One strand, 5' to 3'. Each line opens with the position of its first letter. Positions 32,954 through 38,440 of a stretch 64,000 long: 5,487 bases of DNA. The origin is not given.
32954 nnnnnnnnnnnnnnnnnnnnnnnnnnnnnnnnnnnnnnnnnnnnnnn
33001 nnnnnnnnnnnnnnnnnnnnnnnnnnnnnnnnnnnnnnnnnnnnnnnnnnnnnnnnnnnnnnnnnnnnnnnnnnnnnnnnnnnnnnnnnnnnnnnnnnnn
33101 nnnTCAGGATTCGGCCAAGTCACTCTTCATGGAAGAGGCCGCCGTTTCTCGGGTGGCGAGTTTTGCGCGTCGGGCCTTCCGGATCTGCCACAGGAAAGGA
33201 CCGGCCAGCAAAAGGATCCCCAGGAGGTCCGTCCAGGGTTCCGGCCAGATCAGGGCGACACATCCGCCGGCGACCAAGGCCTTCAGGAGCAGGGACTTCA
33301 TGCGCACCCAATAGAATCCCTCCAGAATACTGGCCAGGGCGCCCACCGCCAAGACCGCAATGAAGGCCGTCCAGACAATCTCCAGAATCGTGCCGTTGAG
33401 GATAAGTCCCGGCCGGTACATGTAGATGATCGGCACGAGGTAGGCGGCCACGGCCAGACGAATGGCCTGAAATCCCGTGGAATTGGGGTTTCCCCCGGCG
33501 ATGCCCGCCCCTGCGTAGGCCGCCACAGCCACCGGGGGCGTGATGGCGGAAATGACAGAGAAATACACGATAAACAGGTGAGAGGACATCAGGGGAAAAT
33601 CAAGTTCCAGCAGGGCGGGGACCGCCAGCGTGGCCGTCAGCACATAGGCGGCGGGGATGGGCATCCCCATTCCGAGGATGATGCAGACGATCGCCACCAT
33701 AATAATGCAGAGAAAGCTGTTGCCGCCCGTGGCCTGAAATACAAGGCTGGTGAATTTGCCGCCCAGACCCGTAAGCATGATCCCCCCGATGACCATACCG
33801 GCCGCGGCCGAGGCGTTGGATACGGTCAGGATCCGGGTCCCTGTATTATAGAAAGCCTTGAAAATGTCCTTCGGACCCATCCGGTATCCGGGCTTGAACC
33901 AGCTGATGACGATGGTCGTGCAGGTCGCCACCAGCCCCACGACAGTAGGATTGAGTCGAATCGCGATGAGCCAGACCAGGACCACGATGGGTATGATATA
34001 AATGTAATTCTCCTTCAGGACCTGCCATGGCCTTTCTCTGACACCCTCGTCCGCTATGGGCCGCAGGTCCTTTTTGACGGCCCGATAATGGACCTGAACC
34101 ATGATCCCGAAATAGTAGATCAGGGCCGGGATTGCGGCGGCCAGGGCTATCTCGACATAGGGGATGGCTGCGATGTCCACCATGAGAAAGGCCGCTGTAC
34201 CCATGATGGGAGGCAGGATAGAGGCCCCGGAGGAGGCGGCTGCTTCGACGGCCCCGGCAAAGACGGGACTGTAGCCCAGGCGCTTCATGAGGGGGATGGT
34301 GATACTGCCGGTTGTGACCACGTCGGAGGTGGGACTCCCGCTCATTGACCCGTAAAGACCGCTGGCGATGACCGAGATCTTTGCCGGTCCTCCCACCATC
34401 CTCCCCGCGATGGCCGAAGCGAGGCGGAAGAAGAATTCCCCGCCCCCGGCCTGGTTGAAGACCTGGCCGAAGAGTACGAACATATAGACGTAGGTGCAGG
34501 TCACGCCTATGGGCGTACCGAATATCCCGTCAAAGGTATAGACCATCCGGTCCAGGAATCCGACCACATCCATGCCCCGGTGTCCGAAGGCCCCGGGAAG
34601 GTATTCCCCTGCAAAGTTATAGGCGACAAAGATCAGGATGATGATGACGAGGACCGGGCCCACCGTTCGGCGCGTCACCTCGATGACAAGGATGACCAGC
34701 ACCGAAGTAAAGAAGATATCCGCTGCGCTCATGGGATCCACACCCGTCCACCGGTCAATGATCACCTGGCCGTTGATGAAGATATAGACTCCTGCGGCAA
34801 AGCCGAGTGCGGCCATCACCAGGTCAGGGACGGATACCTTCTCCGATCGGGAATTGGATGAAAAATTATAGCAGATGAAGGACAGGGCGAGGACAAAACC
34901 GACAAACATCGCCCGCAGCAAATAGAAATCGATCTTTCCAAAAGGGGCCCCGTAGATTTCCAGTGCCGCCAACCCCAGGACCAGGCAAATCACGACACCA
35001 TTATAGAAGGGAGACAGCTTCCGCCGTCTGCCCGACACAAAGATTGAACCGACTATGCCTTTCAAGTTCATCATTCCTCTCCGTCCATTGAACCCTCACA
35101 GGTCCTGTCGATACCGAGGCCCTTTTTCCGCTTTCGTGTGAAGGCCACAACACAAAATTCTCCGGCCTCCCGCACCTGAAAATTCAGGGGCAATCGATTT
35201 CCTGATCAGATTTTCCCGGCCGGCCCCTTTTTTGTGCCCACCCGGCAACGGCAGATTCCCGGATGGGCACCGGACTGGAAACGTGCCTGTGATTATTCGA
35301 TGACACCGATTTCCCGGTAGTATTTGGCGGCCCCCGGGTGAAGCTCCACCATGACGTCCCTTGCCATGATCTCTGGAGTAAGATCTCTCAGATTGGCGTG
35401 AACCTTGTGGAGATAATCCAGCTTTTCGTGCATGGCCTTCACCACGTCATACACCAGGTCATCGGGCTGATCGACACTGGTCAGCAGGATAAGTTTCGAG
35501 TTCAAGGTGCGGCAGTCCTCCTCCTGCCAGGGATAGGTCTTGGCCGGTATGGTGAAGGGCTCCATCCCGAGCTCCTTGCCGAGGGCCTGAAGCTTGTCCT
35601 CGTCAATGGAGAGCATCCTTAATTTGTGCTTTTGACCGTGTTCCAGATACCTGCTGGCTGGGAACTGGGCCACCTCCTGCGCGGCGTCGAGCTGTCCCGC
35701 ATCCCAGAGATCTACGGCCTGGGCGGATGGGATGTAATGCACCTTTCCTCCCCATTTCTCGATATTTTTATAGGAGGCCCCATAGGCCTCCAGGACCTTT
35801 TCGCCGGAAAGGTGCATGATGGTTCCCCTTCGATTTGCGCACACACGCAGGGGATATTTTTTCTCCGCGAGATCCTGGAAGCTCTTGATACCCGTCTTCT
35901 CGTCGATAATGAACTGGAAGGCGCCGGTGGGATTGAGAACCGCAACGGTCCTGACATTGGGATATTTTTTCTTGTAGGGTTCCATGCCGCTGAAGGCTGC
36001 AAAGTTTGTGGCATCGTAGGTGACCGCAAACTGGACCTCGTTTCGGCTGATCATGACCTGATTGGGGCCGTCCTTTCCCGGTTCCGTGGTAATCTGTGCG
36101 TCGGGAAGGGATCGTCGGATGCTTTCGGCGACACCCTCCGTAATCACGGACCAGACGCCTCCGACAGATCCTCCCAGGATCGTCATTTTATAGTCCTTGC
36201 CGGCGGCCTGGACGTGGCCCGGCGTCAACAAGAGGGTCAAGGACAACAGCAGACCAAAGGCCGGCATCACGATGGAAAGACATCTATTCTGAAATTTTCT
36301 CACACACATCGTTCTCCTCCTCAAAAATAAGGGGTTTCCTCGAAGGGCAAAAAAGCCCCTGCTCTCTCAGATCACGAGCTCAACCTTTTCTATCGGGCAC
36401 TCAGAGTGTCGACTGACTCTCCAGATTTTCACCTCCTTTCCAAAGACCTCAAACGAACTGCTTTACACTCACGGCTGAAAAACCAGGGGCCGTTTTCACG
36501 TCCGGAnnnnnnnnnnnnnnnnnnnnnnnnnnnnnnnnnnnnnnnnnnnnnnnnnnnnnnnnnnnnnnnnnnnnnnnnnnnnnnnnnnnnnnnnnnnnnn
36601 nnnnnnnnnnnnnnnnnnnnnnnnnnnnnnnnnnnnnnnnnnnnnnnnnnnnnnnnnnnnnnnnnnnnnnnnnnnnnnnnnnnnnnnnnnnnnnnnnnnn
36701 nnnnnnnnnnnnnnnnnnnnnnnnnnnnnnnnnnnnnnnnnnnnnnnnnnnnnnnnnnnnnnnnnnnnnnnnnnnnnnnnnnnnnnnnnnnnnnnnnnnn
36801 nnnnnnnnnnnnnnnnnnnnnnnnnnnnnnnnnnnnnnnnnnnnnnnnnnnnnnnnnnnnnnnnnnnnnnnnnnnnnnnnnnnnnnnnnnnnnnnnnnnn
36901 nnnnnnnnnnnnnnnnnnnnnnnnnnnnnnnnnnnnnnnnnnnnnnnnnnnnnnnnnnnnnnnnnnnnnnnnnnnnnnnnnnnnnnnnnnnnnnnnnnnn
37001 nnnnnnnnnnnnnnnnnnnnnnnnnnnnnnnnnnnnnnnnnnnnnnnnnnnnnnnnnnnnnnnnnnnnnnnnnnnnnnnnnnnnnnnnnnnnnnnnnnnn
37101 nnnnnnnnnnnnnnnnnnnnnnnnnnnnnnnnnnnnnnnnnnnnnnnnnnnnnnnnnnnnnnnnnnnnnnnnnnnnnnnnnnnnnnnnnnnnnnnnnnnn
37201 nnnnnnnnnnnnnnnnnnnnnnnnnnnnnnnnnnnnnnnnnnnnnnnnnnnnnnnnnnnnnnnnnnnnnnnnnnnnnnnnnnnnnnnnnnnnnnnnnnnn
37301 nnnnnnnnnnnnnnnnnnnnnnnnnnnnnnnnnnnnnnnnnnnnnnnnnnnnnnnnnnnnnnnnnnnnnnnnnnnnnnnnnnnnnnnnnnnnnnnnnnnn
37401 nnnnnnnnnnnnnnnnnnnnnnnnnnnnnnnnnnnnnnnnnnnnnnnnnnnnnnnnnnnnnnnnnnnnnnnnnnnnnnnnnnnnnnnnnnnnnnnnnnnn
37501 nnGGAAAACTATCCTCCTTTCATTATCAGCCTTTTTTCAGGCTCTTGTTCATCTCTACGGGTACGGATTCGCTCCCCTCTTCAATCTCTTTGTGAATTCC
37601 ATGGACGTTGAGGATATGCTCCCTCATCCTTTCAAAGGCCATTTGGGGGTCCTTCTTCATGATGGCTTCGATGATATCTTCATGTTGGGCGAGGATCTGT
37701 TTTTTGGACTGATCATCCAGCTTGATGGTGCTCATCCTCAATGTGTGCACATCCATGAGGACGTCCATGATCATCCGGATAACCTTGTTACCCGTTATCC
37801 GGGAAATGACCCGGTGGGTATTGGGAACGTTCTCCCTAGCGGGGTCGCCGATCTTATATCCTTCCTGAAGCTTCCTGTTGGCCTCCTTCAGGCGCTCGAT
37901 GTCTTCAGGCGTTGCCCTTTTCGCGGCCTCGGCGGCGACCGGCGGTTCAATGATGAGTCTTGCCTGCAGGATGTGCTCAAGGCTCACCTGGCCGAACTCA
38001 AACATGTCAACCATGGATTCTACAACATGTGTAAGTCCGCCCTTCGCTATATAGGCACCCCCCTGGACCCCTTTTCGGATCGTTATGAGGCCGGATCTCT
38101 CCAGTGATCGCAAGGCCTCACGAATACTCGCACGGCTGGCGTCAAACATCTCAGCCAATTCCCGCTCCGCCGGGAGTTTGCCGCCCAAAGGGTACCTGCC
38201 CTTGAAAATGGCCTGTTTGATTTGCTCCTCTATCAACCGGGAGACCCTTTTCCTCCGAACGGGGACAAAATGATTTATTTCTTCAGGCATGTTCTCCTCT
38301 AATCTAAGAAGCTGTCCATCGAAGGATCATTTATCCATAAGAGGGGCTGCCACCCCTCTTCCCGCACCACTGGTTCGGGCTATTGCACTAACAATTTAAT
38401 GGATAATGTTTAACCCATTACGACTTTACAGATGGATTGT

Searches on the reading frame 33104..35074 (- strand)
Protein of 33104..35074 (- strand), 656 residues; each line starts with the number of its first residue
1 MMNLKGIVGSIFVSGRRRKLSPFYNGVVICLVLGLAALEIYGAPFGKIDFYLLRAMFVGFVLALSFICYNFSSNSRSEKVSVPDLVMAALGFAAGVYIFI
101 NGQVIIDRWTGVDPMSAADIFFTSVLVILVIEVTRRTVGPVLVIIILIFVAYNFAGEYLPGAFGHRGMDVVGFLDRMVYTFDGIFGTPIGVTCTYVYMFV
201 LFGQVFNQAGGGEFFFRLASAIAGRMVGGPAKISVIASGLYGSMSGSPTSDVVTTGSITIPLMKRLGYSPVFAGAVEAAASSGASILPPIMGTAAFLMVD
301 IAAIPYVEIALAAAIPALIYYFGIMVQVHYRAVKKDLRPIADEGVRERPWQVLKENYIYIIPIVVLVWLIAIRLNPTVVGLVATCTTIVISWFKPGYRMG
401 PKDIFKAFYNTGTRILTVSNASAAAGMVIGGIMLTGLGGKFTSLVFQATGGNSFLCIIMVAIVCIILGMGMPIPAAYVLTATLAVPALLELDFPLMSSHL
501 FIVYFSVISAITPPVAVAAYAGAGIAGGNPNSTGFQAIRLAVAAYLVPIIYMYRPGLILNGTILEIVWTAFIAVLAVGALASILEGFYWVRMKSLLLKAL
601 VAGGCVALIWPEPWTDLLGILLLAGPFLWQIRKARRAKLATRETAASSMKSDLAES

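Call 3: search_protein_families(library=pfam, proteins=[window:33104-35074:-], max_evalue=0.01)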
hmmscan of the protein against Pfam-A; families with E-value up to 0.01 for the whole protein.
window:33104-35074:- (656 aa): 1 family
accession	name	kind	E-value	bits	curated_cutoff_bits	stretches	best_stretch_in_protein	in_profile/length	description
PF06808.19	DctM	-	1.4e-83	281.5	23.8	1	126-562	2-409/413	Tripartite ATP-independent periplasmic transporter, DctM component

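Call 4: search_protein_families(library=ncbifam, proteins=[window:33104-35074:-], max_evalue=0.01)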
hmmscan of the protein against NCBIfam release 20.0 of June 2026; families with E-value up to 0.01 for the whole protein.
window:33104-35074:- (656 aa): 3 families
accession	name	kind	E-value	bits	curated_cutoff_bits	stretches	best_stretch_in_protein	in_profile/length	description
TIGR02123.1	TRAP_fused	subfamily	1.2e-183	612.1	320.65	1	27-636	4-614/615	TRAP transporter fused permease subunit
TIGR00786.1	dctM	subfamily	1.9e-26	92.7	268.45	1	196-533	43-376/405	TRAP transporter large permease subunit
NF011634.1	PRK15060.1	equivalog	1.8e-07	30.6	800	1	196-559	59-418/425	2,3-diketo-L-gulonate TRAP transporter large permease YiaN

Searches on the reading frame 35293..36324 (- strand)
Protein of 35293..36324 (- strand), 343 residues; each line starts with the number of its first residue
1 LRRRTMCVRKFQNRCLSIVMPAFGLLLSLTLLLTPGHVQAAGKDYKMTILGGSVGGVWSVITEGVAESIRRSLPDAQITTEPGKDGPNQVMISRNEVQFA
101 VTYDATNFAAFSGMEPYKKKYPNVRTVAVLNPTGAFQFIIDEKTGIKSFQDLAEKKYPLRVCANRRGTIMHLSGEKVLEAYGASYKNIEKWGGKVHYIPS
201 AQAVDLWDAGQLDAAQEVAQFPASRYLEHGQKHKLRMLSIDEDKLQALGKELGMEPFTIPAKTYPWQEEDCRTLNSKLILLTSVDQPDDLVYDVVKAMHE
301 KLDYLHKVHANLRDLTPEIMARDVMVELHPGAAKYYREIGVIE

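Call 3: search_protein_families(library=pfam, proteins=[window:35293-36324:-], max_evalue=0.01)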
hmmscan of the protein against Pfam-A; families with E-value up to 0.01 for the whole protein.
window:35293-36324:- (343 aa): 1 family
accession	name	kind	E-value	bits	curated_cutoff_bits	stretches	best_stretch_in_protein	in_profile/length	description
PF16868.10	NMT1_3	-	3e-49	168.6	27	1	49-340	1-289/289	NMT1-like family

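Call 4: search_protein_families(library=ncbifam, proteins=[window:35293-36324:-], max_evalue=0.01)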
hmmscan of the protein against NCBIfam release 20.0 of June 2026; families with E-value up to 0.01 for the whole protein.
window:35293-36324:- (343 aa): 1 family
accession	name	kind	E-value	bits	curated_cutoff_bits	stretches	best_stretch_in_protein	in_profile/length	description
TIGR02122.1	TRAP_TAXI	subfamily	1.8e-48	165.1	84.35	1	26-340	7-320/320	TAXI family TRAP transporter solute-binding subunit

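Call 56: search_solved_structures(query=window:35293-36324:-, max_evalue=0.001)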
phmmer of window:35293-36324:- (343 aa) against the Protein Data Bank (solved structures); distinct sequences matched with E-value up to 0.001: 7.
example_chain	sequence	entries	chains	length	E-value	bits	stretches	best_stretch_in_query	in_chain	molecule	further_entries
9ibp_A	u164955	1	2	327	1.8e-18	69.7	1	82-341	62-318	Immunogenic protein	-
8u79_A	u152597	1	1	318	4.3e-17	65.1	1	40-342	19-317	Immunogenic protein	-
1us4_A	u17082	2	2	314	9.1e-17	64.1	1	47-342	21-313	PUTATIVE GLUR0 LIGAND BINDING CORE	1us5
9oz4_A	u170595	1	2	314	4.3e-14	55.3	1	88-343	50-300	TRAP transporter solute receptor, TAXI family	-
8s4j_A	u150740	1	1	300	1.5e-11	47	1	47-342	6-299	TAXI family TRAP transporter solute-binding subunit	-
9ibo_A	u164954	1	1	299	1.6e-11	46.9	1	47-342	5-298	TAXI family TRAP transporter solute-binding subunit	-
4ddd_A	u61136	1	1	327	1.7e-10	43.5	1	95-342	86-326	Immunogenic protein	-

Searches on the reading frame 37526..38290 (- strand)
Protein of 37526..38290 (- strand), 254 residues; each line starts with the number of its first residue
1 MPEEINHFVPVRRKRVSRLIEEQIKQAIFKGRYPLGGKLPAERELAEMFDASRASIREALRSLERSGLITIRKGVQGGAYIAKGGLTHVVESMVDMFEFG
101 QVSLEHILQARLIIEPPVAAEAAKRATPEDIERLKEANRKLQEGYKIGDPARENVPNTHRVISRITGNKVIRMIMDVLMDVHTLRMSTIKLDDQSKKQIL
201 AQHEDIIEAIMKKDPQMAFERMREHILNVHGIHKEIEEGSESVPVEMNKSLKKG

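Call 3: search_protein_families(library=pfam, proteins=[window:37526-38290:-], max_evalue=0.01)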
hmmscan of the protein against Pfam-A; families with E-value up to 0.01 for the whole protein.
window:37526-38290:- (254 aa): 5 families
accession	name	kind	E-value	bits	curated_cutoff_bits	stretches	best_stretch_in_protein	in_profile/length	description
PF07729.17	FCD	-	3.7e-22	79.5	24.3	1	107-226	2-123/125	FCD domain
PF00392.27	GntR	-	3.5e-18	65.5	27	1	20-75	5-60/64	Bacterial regulatory proteins, gntR family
PF02082.26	Rrf2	-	9.4e-06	26.3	30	1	43-83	27-67/132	Iron-dependent Transcriptional regulator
PF13545.12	HTH_Crp_2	-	0.00022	21.6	27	1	43-73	26-56/70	Crp-like helix-turn-helix domain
PF01978.25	TrmB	-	0.0016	18.7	25.6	1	43-74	26-57/68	Sugar-specific transcriptional regulator TrmB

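Call 4: search_protein_families(library=ncbifam, proteins=[window:37526-38290:-], max_evalue=0.01)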
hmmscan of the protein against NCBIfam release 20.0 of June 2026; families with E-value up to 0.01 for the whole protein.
window:37526-38290:- (254 aa): 28 families (the best 25 are shown)
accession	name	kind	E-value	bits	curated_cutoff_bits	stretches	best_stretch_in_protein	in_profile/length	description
NF003011.0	PRK03837.1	subfamily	3.9e-38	131.4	260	1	10-236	8-236/241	transcriptional regulator NanR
NF007001.0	PRK09464.1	equivalog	9.8e-27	94.2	330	1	11-232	6-231/254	pyruvate dehydrogenase complex transcriptional repressor PdhR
NF007741.0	PRK10421.1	equivalog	2.1e-26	92.9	311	1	12-238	4-238/262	transcriptional regulator LldR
NF008571.0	PRK11523.1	equivalog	3.1e-22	79.3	396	1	14-230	7-222/258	transcriptional regulator ExuR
NF007588.0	PRK10225.1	equivalog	7.7e-20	71.3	442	1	15-230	9-228/257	Uxu operon transcriptional regulator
NF007442.0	PRK09990.1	equivalog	4.7e-19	68.8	301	1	12-240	7-242/256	transcriptional regulator GlcC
TIGR03338.1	phnR_burk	equivalog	2.3e-18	66.6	271.5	1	11-227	7-207/212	phosphonate utilization associated transcriptional regulator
TIGR02812.1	fadR_gamma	equivalog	4.6e-15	55.9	249.2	1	18-235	9-224/235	fatty acid metabolism transcriptional regulator FadR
NF003444.0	PRK04984.1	equivalog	1.8e-14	53.9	189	1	18-237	10-227/239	fatty acid metabolism transcriptional regulator FadR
TIGR02325.1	C_P_lyase_phnF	equivalog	2e-12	47.1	156.8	1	17-90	10-81/238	phosphonate metabolism transcriptional regulator PhnF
TIGR02018.2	his_ut_repres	equivalog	6.6e-12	45.3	220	1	20-75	4-59/226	histidine utilization transcriptional repressor HutC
NF052290.2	MocR_like_YczR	exception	1.3e-10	40.6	487.4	1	15-81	19-85/458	MocR-like transcription factor YczR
TIGR02404.1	trehalos_R_Bsub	equivalog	6.2e-10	39.1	211.95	1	20-74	5-59/233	trehalose operon repressor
TIGR03337.1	phnR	equivalog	1.7e-09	37.7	296.75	1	19-70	5-56/231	phosphonate utilization transcriptional regulator PhnR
NF041547.1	GntR_LSA1692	equivalog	7.8e-09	35.5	275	1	19-83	5-67/233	GntR family transcriptional regulator, LSA1692 subfamily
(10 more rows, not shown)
